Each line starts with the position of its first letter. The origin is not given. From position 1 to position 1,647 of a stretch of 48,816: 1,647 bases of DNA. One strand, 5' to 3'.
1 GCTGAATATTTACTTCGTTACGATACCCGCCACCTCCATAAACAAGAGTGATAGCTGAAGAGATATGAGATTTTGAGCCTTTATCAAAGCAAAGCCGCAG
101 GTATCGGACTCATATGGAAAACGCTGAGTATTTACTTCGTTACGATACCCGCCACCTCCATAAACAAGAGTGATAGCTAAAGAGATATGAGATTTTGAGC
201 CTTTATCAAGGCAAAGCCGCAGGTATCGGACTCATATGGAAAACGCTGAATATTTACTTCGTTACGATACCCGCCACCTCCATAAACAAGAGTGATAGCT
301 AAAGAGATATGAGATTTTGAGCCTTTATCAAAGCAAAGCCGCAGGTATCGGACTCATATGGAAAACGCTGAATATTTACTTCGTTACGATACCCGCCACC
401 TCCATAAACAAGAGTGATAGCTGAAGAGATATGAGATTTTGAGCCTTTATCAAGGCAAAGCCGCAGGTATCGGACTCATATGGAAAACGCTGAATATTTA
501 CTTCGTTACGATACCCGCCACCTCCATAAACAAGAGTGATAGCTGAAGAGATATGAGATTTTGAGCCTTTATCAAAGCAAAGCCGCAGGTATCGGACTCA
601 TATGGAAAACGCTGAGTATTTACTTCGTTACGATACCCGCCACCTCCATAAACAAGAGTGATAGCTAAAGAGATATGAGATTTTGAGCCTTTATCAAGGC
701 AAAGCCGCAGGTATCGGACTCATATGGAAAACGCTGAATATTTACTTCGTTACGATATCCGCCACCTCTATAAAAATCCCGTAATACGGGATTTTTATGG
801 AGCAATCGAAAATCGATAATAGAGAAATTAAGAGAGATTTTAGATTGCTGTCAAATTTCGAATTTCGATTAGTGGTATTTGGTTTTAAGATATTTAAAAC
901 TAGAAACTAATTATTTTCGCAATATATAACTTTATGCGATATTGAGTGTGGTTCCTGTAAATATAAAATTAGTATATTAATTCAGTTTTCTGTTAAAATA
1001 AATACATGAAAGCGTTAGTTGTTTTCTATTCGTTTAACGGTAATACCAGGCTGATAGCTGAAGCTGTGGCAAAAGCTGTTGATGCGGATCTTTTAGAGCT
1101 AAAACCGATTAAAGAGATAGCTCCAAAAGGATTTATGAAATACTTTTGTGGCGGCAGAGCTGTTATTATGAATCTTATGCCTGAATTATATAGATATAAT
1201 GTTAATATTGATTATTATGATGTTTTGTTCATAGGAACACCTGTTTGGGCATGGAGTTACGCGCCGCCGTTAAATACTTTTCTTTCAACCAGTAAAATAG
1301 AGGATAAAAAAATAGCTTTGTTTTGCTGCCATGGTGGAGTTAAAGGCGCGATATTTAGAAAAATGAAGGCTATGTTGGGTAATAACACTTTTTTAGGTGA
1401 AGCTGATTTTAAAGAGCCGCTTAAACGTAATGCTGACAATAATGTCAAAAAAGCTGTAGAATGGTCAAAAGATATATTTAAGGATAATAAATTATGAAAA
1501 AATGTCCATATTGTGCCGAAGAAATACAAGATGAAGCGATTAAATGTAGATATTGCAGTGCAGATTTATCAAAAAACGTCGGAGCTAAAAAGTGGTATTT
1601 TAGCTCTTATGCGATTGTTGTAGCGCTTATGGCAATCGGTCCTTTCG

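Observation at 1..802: Non-coding 122-bp tandem array running off the window edge and closed by a strong hairpin: candidate multi-copy structured RNA locus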

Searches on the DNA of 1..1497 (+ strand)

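Call 6: search_rna_families(source=window, start=1, end=1010, threshold=evalue, max_evalue=10, show_alignments=3)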
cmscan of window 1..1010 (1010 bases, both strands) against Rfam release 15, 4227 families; matches with E-value up to 10: 3.
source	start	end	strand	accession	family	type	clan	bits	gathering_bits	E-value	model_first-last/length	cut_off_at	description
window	786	847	-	RF00066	U7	Gene; snRNA;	-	16.9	34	0.72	1-62/62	no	U7 small nuclear RNA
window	766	802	+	RF04206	MIR9555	Gene; miRNA;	-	16.7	119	8.3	1-137/137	no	MIR9555 microRNA precursor family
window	963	1006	-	RF01388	isrD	Gene; sRNA;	-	15.3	37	4.8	1-51/51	no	isrD Hfq binding RNA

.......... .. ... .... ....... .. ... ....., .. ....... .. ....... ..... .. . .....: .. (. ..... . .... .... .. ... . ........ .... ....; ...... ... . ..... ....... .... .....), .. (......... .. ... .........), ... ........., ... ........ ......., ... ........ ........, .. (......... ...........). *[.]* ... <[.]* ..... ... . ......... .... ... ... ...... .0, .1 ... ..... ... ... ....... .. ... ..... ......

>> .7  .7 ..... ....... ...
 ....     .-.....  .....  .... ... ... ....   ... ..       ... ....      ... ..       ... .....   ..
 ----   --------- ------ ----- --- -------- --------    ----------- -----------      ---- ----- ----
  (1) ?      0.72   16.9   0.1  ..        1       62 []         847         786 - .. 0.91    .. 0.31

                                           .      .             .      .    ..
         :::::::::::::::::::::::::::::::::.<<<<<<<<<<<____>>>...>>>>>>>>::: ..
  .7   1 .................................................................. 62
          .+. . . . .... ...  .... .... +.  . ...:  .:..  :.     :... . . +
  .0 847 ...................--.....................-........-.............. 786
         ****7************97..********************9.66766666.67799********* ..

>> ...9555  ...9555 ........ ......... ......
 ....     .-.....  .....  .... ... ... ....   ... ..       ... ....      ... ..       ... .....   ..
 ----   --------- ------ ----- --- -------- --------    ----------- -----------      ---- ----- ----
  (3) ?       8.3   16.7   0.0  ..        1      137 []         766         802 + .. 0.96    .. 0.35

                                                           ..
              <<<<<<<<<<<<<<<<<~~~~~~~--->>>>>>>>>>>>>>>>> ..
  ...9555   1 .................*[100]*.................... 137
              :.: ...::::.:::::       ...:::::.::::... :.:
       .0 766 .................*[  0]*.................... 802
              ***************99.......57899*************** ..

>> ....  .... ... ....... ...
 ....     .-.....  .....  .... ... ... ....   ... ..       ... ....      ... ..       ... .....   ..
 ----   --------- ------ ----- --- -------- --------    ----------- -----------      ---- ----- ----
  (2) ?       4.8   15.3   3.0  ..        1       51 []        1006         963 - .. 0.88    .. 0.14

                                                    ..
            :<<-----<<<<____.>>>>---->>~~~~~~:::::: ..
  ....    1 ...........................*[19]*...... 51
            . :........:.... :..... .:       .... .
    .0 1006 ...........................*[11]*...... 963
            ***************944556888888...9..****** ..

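Call 15: search_rna_families(source=L001, start=1100, end=2300, threshold=evalue, max_evalue=1, show_alignments=1)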
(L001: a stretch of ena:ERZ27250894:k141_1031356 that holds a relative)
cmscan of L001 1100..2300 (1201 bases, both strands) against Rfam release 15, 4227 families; matches with E-value up to 1: 6.
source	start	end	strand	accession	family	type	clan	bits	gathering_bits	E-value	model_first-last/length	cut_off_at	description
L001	1275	1645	+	RF00023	tmRNA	Gene;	CL00001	166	47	1.7e-67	1-374/374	no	transfer-messenger RNA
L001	1100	1192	+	RF00558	L20_leader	Cis-reg; leader;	-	24.8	58.7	0.026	27-127/127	5'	Ribosomal protein L20 leader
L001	1150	1184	+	RF03210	mir-7359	Gene; miRNA;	-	23.3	90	0.13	1-56/56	no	mir-7359 microRNA precursor family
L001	1151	1212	-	RF02844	RefA9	Gene; antisense;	-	22.7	49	0.9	1-64/64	no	Enterococcus sRNA A9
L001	1147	1206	-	RF02432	SpF25_sRNA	Gene; sRNA;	-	22.4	48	0.66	1-102/102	no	Streptococcus sRNA SpF25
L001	2024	2085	-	RF00066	U7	Gene; snRNA;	-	16.9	34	0.86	1-62/62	no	U7 small nuclear RNA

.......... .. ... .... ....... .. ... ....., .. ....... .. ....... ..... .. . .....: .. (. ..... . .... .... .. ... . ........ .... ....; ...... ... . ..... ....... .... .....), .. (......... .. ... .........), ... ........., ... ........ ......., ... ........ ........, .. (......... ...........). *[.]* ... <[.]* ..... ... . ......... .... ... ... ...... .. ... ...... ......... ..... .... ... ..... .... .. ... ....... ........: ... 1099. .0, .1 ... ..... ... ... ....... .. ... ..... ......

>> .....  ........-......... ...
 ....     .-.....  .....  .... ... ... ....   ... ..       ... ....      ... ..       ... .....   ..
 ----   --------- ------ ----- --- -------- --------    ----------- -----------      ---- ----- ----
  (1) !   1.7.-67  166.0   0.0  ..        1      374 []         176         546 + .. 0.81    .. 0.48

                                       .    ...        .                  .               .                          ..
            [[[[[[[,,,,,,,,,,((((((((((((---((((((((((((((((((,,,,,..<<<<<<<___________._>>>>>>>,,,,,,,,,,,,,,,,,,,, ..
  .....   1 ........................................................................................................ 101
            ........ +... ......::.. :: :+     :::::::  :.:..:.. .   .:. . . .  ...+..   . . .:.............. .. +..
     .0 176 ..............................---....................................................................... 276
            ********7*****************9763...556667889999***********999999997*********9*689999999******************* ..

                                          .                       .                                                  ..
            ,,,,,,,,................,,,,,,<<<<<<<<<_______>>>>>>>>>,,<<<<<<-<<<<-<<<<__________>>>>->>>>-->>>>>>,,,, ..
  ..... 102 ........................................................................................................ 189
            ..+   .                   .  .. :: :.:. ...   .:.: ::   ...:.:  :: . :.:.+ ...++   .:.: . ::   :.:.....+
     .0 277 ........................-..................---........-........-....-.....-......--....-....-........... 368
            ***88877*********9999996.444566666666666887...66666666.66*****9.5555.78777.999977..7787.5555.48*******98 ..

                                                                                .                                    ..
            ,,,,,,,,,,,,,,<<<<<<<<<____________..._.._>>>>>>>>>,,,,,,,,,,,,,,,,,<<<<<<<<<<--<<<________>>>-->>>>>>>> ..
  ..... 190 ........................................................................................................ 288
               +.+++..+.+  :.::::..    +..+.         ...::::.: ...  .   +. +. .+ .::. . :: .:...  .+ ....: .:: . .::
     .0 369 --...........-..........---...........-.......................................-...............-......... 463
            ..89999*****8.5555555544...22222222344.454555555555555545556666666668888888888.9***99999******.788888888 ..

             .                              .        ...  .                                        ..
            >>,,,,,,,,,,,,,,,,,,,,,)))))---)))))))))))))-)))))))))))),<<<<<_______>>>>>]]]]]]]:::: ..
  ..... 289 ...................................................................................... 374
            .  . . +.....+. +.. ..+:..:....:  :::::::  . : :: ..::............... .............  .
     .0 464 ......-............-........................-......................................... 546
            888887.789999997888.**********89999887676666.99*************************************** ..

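Call 31: search_dna_similar(query=window:1-244:+, collection=phages, mode=distant, max_evalue=0.01)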
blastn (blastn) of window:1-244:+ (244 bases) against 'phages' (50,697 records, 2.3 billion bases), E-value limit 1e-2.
No match.

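Call 32: search_dna_similar(query=window:1-244:+, collection=plasmids, mode=distant, max_evalue=0.01)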
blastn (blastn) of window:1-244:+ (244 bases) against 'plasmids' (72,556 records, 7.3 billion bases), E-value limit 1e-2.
No match.
